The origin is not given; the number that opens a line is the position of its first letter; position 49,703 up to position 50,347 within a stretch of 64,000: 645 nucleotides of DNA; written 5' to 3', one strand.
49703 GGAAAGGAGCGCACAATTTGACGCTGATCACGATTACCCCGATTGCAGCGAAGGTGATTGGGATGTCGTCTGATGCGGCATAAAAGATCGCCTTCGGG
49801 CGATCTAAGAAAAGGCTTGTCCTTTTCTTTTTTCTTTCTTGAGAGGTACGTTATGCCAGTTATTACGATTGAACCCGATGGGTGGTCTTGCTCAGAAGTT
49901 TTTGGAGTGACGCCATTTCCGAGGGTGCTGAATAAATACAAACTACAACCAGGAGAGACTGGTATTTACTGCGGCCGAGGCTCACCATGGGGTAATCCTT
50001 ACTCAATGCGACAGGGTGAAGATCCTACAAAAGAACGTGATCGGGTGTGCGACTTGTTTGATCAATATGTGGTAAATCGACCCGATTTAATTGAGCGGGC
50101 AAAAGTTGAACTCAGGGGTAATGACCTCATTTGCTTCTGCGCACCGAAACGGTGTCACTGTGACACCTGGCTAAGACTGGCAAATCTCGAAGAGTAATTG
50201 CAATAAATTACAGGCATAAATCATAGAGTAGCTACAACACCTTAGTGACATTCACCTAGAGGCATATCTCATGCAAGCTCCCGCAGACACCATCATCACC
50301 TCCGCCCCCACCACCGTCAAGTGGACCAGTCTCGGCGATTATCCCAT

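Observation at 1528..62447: Conserved-sequence palindromic repeat family at intergenic stem-loops, nearly always followed by TATGC(C/T)G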

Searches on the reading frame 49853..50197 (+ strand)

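Call 69: search_protein_families(library=phrogs, proteins=[window:49853-50197:+])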
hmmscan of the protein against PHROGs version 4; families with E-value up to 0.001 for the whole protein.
window:49853-50197:+ (114 aa): 2 families
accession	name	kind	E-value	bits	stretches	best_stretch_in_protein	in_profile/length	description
phrog_464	-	unknown function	1.1e-26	95.2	1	23-111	192-286/322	unknown function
phrog_32227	-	unknown function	0.00014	22.7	0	84-111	193-221/230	-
